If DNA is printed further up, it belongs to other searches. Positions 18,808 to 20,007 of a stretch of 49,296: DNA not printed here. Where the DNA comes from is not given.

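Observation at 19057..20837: Translationally coupled two-gene cargo operon (A ~267 aa, B 326 aa) of unknown function on the island: candidate novel defence or nuclease pair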

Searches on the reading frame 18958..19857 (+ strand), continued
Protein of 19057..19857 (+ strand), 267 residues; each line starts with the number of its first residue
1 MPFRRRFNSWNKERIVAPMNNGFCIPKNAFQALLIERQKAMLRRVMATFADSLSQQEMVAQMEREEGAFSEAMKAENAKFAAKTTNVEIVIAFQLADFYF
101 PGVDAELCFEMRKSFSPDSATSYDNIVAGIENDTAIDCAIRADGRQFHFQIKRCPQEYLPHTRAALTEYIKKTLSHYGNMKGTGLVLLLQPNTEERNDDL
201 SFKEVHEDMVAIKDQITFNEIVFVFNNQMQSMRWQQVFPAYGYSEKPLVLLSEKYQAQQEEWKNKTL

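Call 74: find_encoding_contigs(protein=P0228, flank=6000, max_places=2)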
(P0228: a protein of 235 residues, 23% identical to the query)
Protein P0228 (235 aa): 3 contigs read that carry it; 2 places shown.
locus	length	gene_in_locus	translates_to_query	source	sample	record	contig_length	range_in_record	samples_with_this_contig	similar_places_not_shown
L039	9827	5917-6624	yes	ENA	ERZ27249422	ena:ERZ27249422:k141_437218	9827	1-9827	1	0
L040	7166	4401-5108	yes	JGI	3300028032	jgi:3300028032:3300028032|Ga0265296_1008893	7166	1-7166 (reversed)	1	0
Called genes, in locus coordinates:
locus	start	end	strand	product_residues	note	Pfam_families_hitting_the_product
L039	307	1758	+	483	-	PF12161:HsdM_N, PF02384:N6_Mtase, PF20473:MmeI_Mtase (faint), PF07669:Eco57I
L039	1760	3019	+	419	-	PF09903:DUF2130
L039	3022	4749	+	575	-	PF02463:SMC_N, PF11398:DUF2813 (faint), PF13175:AAA_15, PF13476:AAA_23 (weak), PF13304:AAA_21, PF13175:AAA_15, PF20469:OLD-like_TOPRIM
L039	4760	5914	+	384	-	PF01420:Methylase_S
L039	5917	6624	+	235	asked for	-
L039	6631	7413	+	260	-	PF12686:DUF3800 (weak)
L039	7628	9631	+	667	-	PF13588:HSDR_N_2 (weak), PF04851:ResIII, PF00270:DEAD, PF18766:SWI2_SNF2, PF00271:Helicase_C (weak)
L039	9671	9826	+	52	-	?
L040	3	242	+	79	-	?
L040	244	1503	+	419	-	PF09903:DUF2130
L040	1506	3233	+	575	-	PF02463:SMC_N, PF11398:DUF2813 (faint), PF13175:AAA_15, PF13476:AAA_23 (weak), PF13304:AAA_21, PF13175:AAA_15, PF20469:OLD-like_TOPRIM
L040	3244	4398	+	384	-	PF01420:Methylase_S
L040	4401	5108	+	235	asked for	-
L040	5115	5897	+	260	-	PF12686:DUF3800 (weak)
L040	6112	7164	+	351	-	?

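Call 104: find_related_loci(query=A6, collection=metagenome_contigs, flank=8000)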
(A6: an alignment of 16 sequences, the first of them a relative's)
Query A6 (235 aa) in metagenome_contigs; peptide patterns used: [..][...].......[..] (x = any residue, [..] = any of these).
41 stretches matched a pattern; 11 encode a relative of the query (tblastn E <= 1e-3); 11 distinct loci.
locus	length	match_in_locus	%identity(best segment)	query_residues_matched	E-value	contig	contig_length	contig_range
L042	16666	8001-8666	44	1-227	8e-52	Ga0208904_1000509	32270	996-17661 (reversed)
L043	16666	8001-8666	44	1-227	8e-52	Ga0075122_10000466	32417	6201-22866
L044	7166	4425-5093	43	1-227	7e-47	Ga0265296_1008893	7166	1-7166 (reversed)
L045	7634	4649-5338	40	1-230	4e-43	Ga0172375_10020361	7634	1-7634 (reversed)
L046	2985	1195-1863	40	1-227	7e-43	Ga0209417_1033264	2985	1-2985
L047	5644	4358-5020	39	1-224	1e-40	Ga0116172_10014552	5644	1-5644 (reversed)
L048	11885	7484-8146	38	1-224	2e-39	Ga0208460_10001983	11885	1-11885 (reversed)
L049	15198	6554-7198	37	1-220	3e-38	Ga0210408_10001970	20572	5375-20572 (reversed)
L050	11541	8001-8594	39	20-221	2e-37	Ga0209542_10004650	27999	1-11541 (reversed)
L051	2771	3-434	41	74-221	4e-31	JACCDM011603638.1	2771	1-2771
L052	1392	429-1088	33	1-224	8e-31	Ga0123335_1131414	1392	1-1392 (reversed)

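Call 106: search_protein_families(library=pfam, proteins=[L042:4830-6614:+, L042:6666-7406:+, L042:8758-9948:+, L042:10552-11745:+, L045:3940-4620:+, L049:5020-6489:+, L049:7568-8368:+, L050:4983-5936:+, L050:5936-7267:+, L050:7274-7915:+], max_evalue=0.001)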
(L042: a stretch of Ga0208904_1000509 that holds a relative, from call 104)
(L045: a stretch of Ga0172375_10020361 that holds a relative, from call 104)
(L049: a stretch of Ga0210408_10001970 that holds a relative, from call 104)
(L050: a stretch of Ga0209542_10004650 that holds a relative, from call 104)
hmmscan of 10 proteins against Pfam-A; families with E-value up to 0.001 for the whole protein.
L042:4830-6614:+ (595 aa): 9 families
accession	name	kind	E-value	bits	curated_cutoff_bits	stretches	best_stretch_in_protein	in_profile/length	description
PF02421.24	FeoB_N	-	2.1e-67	226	27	1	9-162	3-156/156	Ferrous iron transport protein B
PF07670.19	Gate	-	7.7e-45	152.1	29.6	2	288-381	2-102/104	Nucleoside recognition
PF01926.29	MMR_HSR1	-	1.6e-22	80.2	21.9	1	9-119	2-112/113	50S ribosome-binding GTPase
PF07664.17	FeoB_C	-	6.4e-19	67.9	26.6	1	392-442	1-52/54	Ferrous iron transport protein B C terminus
PF03193.22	RsgA_GTPase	-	2.2e-05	24.8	30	0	6-66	106-171/174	RsgA GTPase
PF00009.33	GTP_EFTU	-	3.8e-05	23.8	26.5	0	37-165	53-185/188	Elongation factor Tu GTP binding domain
PF09439.16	SRPRB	-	0.00019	21.3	25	1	6-94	3-82/178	Signal recognition particle receptor beta subunit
PF04548.22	AIG1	-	0.00021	21.2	27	1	11-104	5-103/212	AIG1 family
PF03029.23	ATP_bind_1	-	0.00089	19.5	27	0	45-183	83-227/240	Conserved hypothetical ATP binding protein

L042:6666-7406:+ (247 aa): 1 family
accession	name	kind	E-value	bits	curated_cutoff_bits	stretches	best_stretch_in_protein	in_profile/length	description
PF02535.28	Zip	-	3.9e-34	118.8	35.1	2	92-242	167-322/323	ZIP Zinc transporter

L042:8758-9948:+ (397 aa): 1 family
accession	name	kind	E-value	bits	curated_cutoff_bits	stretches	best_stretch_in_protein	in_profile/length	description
PF06114.19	Peptidase_M78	-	8.1e-15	55.2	22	1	208-318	11-123/123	IrrE N-terminal-like domain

L042:10552-11745:+ (398 aa): 2 families
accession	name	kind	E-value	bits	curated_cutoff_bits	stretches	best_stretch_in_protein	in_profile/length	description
PF07690.21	MFS_1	-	1.4e-31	110.2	33.4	2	24-344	9-333/347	Major Facilitator Superfamily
PF12832.13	MFS_1_like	-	3.4e-06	26.8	25.2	1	20-343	7-339/373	MFS_1 like family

L045:3940-4620:+ (227 aa): 0 families

L049:5020-6489:+ (490 aa): 1 family
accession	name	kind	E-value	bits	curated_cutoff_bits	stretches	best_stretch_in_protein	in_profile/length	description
PF10137.14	CAP12-PCTIR_TIR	-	0.00067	20.1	24.7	0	89-131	61-100/119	CAP12/Pycsar effector protein, TIR domain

L049:7568-8368:+ (267 aa): 0 families

L050:4983-5936:+ (318 aa): 1 family
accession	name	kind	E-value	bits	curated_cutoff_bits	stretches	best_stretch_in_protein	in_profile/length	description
PF01734.28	Patatin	-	2.6e-30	106.5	27.7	1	10-190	1-190/191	Patatin-like phospholipase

L050:5936-7267:+ (444 aa): 3 families
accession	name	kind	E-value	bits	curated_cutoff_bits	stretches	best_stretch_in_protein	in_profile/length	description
PF18134.7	AGS_C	-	3.9e-30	104.9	26.7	1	330-440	14-128/129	Adenylyl/Guanylyl and SMODS C-terminal sensor domain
PF18144.7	SMODS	-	1.8e-25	90.5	26.5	1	1-165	1-164/164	Second Messenger Oligonucleotide or Dinucleotide Synthetase domain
PF21654.3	DncV-like_NTFase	-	1.4e-09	39.2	24.9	1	50-128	4-87/90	Cyclic GMP-AMP synthase DncV-like, nucleotidyltransferase domain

L050:7274-7915:+ (214 aa): 1 family
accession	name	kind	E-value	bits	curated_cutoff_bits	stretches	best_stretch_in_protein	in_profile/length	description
PF18734.6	HEPN_AbiU2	-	2.6e-10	40.5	26.8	1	8-190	4-176/193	AbiU2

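Call 109: search_protein_families(library=padloc, alignment_id=A4, max_evalue=0.01)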
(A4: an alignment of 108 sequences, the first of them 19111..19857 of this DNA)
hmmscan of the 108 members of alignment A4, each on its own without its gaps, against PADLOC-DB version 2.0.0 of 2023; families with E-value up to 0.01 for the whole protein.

A. member 1, window:19111-19857:+ (249 aa): 0 families

B. families by the number of members that match (of 108 scanned): 9 families
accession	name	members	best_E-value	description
PDLC00162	HamA1|HamA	1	0.00021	DUF1837 domain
PDLC03443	REase_II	1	0.0014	Type II restriction enzyme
PDLC04497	PDC-M18A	1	0.0029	-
PDLC00916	Cas10a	1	0.0031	"CRISPR-associated protein Cas10/Csm1, subtype III-A/MTUBE"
PDLC04578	PDC-M32B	1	0.005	-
PDLC04253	PDC-M01B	1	0.0064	-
PDLC03435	REase_II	1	0.0067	Type II restriction enzyme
PDLC01293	Cas10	1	0.0071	CAS-III; effector_LS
PDLC03427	REase_II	1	0.009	Type II restriction enzyme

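Call 111: search_solved_structures(query=A7, max_evalue=10, show_alignments=3)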
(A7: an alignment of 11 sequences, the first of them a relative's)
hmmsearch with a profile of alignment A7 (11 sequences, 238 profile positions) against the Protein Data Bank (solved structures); distinct sequences matched with E-value up to 10: 3.
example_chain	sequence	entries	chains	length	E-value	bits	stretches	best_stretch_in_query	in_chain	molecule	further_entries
7kek_P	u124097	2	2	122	0.31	13.4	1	199-218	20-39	Thioredoxin LC3BL | Thioredoxin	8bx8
7k58_P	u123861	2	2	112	0.38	13.1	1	201-218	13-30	Thioredoxin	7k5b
9prb_A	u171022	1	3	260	0.55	12.6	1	100-155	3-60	Spore germination protein GerIA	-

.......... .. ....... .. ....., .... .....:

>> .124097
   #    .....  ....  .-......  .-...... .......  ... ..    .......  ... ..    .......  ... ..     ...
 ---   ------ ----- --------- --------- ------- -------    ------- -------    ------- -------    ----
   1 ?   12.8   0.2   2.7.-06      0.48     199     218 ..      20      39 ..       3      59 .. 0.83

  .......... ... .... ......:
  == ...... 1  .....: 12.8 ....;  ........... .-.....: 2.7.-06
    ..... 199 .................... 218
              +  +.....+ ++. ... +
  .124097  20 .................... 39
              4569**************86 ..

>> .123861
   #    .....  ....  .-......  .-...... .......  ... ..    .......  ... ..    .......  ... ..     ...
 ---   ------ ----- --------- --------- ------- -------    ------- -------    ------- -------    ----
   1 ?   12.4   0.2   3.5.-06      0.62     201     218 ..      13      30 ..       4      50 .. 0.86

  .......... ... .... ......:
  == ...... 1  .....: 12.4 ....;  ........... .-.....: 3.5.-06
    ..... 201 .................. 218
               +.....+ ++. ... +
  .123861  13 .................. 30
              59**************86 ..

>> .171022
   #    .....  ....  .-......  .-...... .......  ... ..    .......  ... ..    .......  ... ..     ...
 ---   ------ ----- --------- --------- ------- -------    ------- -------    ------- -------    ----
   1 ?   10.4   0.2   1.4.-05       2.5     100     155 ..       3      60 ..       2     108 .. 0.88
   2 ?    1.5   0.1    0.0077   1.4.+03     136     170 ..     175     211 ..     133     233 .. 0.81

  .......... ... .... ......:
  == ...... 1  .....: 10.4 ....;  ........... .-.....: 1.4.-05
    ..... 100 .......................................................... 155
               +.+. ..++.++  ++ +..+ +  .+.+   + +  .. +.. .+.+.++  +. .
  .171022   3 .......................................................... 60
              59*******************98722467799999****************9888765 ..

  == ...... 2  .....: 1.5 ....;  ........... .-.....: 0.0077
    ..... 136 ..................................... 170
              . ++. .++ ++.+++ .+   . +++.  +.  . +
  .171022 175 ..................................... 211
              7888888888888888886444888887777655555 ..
